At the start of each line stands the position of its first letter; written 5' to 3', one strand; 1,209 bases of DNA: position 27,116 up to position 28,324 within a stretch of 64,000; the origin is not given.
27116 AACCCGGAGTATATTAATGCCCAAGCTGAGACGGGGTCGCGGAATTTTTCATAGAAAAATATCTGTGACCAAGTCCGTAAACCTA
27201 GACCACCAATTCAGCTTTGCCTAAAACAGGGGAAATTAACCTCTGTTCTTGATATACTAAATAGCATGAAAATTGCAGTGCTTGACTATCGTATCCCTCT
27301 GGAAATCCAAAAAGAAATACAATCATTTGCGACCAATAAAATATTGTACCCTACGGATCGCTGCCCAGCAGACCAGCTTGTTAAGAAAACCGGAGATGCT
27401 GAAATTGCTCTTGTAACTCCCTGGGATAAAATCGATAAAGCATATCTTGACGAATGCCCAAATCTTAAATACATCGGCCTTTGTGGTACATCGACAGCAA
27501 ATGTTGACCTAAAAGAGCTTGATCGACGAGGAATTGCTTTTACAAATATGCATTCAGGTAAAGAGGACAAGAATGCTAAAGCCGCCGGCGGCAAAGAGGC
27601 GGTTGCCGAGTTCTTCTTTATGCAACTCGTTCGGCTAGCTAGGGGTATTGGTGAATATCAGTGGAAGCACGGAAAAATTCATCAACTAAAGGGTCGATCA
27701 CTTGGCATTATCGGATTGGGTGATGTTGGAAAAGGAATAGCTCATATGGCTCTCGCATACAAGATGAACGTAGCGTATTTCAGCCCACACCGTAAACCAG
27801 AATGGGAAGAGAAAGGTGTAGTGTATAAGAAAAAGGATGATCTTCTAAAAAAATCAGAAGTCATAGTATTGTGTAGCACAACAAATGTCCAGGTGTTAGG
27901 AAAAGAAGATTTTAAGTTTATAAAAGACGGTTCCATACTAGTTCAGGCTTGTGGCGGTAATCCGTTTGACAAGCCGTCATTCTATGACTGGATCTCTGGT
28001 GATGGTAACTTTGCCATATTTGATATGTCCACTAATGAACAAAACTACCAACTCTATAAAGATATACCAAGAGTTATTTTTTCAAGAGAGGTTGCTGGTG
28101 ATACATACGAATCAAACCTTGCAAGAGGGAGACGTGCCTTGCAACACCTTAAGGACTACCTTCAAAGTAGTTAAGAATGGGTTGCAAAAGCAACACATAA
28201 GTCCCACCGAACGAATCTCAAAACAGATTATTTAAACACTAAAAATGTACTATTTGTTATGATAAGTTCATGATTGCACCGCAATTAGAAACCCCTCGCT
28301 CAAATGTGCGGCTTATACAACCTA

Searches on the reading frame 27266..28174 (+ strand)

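Call 60: search_protein_families(library=pfam, proteins=[window:27266-28174:+], max_evalue=0.001)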
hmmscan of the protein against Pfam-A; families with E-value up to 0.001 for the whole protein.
window:27266-28174:+ (302 aa): 4 families
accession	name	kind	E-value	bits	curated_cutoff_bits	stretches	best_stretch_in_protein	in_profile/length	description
PF02826.25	2-Hacid_dh_C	-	5.2e-18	65.5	25.1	1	122-260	12-159/178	D-isomer specific 2-hydroxyacid dehydrogenase, NAD binding domain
PF00389.36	2-Hacid_dh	-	8.7e-13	48.5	24.6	1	16-300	10-125/134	D-isomer specific 2-hydroxyacid dehydrogenase, catalytic domain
PF03807.23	F420_oxidored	-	0.0005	21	21.6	1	146-204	2-67/94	NADP oxidoreductase coenzyme F420-dependent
PF00670.27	AdoHcyase_NAD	-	0.00066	20.3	27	0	141-226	21-107/162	S-adenosyl-L-homocysteine hydrolase, NAD binding domain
